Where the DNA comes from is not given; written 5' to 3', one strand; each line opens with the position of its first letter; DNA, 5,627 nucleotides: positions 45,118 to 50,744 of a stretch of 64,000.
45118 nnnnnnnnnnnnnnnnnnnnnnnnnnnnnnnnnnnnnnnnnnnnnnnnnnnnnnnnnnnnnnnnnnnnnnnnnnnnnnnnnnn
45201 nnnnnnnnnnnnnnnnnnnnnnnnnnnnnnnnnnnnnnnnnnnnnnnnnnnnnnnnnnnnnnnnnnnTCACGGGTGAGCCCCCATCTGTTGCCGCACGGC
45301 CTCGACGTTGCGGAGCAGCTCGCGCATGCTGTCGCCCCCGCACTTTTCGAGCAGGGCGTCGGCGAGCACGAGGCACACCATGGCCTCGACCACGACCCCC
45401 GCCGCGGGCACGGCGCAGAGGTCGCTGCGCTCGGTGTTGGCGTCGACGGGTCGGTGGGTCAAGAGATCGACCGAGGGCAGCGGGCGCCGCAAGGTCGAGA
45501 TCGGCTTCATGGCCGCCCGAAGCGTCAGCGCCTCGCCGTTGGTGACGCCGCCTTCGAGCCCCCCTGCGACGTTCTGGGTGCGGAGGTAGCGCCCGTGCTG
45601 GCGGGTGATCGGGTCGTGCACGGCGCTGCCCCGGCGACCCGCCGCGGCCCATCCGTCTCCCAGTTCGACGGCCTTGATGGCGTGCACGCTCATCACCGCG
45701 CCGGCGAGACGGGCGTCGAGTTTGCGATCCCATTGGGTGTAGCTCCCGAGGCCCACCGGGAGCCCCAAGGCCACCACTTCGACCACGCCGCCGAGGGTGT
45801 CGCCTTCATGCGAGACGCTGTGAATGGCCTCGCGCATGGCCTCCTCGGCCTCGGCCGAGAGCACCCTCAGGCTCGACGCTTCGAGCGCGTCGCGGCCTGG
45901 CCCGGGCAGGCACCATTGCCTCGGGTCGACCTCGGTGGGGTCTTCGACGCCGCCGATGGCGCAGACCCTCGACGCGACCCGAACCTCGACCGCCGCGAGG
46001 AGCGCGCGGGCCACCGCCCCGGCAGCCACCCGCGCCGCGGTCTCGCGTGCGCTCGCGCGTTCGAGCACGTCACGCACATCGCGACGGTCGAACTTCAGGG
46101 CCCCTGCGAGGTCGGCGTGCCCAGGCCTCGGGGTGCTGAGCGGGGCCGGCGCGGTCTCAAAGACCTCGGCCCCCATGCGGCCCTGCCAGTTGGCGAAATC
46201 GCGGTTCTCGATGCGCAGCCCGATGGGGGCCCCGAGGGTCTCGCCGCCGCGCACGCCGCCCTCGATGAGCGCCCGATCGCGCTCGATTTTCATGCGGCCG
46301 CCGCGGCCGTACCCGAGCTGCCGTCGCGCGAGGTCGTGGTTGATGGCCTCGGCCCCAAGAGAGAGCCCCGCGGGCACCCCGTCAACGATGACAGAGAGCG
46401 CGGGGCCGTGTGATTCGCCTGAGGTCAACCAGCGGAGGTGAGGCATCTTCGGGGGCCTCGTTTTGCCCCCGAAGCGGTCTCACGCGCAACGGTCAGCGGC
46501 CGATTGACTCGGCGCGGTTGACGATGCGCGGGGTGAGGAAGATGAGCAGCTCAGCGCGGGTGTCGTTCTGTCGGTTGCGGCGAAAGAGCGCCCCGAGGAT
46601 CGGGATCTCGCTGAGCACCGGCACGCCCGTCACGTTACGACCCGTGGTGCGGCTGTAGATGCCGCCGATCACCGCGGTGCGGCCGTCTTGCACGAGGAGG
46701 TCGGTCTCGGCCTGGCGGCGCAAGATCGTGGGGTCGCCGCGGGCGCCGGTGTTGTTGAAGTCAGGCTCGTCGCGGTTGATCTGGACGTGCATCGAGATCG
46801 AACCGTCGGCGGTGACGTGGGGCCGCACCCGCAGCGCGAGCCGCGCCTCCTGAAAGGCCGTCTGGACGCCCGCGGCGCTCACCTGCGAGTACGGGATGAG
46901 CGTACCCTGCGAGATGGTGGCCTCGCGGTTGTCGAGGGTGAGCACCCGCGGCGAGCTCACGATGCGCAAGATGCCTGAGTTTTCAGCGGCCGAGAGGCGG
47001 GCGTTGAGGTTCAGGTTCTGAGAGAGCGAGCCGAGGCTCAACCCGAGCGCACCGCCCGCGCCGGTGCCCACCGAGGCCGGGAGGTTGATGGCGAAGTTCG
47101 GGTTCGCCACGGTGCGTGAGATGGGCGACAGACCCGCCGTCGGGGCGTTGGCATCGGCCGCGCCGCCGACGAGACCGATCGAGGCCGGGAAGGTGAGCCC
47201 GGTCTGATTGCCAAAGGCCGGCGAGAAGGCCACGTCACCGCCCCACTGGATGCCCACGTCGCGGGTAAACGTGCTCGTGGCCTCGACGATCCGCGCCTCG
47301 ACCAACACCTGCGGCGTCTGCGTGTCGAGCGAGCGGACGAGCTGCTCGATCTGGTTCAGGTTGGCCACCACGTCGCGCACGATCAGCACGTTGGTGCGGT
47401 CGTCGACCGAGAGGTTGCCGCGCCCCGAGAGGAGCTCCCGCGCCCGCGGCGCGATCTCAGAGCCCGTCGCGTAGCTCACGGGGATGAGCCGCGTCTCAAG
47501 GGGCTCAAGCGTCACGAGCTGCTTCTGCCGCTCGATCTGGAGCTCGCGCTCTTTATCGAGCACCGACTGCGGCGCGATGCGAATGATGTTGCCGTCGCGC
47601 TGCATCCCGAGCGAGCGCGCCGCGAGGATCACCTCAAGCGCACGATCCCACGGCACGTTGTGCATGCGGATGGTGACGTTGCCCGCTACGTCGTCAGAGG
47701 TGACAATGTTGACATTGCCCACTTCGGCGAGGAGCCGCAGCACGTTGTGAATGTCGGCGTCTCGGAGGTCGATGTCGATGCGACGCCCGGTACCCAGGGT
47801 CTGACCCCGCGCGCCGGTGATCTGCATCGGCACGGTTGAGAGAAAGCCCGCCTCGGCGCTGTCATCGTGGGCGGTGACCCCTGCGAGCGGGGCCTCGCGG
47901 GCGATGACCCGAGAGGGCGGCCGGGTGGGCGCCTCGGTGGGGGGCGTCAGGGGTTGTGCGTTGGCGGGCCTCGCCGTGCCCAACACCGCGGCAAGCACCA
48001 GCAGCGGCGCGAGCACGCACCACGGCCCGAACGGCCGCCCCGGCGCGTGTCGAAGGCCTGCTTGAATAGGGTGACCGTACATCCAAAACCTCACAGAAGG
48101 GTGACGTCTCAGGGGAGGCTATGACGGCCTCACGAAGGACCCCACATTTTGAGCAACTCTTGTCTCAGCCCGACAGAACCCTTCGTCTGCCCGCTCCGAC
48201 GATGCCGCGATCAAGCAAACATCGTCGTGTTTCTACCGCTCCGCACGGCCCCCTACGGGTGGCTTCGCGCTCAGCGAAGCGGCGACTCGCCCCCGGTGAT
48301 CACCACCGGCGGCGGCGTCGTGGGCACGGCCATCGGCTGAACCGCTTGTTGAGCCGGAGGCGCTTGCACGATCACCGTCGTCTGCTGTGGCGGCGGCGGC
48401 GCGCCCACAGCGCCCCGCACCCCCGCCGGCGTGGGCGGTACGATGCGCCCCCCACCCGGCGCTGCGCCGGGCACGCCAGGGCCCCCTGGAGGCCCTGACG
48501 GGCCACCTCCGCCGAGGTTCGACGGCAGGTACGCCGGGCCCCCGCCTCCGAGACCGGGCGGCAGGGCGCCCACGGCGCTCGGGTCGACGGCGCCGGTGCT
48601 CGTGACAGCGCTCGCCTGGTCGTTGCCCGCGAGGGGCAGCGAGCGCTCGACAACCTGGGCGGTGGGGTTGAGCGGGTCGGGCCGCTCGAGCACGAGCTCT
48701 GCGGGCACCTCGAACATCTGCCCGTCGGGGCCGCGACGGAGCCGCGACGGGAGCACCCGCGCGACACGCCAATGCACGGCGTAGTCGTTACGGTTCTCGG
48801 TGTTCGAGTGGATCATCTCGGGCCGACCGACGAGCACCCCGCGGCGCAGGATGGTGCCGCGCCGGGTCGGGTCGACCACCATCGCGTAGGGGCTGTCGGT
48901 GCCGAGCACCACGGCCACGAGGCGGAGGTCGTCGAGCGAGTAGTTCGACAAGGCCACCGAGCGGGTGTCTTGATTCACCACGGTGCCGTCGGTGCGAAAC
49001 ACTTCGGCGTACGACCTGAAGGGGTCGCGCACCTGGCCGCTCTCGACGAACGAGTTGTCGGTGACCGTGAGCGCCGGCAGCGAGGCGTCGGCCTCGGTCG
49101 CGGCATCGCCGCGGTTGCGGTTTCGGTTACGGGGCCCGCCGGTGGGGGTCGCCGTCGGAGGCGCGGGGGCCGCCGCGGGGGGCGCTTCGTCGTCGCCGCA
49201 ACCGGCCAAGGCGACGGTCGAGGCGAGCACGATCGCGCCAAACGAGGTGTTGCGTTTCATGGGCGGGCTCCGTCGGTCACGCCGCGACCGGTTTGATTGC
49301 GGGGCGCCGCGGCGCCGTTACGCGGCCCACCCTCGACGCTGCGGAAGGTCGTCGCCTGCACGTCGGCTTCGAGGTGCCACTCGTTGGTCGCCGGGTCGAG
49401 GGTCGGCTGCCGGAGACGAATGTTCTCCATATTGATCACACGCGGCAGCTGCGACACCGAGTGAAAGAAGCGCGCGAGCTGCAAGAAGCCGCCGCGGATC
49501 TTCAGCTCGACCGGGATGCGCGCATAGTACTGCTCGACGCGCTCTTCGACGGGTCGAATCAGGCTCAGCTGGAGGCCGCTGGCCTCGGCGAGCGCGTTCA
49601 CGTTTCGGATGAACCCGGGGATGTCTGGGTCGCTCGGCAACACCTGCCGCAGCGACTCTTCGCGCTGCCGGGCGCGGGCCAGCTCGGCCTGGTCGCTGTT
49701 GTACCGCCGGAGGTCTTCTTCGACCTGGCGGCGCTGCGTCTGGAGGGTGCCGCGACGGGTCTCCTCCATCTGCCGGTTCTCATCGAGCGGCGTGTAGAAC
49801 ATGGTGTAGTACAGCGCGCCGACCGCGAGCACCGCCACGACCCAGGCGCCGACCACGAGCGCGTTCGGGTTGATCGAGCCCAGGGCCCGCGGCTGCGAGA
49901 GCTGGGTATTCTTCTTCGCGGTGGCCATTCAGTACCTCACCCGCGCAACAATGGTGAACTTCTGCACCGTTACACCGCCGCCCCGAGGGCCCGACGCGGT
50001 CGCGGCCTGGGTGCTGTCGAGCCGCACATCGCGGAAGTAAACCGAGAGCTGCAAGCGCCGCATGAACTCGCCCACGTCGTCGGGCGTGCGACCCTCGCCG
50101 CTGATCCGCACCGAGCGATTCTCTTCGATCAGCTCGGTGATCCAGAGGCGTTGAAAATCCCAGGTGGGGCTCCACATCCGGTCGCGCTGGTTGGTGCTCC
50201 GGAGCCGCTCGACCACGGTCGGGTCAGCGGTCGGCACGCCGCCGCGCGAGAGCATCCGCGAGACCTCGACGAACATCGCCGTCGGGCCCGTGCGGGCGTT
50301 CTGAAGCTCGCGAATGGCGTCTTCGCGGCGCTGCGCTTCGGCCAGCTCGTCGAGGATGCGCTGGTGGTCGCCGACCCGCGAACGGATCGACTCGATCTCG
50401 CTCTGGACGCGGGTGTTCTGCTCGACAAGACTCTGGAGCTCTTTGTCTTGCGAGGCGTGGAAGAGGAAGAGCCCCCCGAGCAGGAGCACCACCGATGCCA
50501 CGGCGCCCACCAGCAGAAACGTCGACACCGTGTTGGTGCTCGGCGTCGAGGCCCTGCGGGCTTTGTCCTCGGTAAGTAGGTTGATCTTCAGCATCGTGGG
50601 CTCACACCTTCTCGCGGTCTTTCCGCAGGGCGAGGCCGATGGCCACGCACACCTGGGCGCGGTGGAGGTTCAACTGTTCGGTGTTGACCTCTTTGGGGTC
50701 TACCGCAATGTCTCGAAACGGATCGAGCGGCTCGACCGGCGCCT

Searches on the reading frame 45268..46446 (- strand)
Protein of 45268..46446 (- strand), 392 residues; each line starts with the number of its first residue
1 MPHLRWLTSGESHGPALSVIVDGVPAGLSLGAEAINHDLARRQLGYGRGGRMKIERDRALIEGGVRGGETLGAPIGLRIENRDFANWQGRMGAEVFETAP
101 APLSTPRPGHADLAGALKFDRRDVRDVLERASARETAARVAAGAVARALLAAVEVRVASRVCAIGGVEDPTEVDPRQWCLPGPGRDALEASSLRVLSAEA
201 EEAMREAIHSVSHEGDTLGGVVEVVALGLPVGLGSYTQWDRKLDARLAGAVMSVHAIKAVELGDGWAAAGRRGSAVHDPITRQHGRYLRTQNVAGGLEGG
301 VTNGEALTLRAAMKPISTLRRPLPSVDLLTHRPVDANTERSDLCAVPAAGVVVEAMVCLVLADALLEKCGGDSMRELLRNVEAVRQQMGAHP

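Call 28: search_protein_families(library=pfam, proteins=[window:45268-46446:-], max_evalue=0.0001)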
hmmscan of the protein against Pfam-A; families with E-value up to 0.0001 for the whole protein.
window:45268-46446:- (392 aa): 1 family
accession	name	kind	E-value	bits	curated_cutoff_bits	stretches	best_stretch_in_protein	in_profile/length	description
PF01264.26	Chorismate_synt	-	3.8e-111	371.4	27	1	4-366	1-327/327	Chorismate synthase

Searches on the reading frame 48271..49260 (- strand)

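Call 9: search_protein_families(library=pfam, proteins=[window:48271-49260:-], max_evalue=0.01)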
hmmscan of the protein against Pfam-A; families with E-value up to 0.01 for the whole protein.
window:48271-49260:- (329 aa): 0 families

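Call 39: search_protein_families(library=pfam, proteins=[window:48271-49260:-], max_evalue=1)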
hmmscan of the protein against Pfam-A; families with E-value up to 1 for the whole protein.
window:48271-49260:- (329 aa): 1 family
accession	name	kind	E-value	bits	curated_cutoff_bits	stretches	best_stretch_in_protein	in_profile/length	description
PF04351.19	PilP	-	0.3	11.5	25.6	1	70-144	29-109/146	Pilus assembly protein, PilP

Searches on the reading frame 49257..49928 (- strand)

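Call 9: search_protein_families(library=pfam, proteins=[window:49257-49928:-], max_evalue=0.01)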
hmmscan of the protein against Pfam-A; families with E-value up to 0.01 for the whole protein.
window:49257-49928:- (223 aa): 3 families
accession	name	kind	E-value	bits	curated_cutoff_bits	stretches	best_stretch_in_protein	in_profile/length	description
PF04350.18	PilO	-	4.9e-26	92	22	1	56-196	5-142/145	Pilus assembly protein, PilO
PF10741.14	T2SSM_b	-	1.2e-05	25.6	21.7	1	106-189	19-104/111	Type II secretion system (T2SS), protein M subtype b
PF04612.17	T2SSM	-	0.00096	19.8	27.8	1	30-99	21-89/160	Type II secretion system (T2SS), protein M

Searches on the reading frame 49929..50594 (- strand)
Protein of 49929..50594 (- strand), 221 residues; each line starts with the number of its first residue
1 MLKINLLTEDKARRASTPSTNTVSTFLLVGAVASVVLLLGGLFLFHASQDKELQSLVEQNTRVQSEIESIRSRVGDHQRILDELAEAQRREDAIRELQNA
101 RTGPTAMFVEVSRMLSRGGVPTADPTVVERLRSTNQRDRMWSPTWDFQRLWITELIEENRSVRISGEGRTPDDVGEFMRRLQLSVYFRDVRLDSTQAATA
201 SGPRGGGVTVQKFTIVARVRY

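Call 9: search_protein_families(library=pfam, proteins=[window:49929-50594:-], max_evalue=0.01)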
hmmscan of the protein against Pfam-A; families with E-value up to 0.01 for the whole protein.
window:49929-50594:- (221 aa): 1 family
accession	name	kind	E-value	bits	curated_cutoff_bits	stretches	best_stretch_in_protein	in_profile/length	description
PF05137.18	PilN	-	4.2e-11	43.2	22.8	1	149-218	13-77/78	Fimbrial assembly protein (PilN)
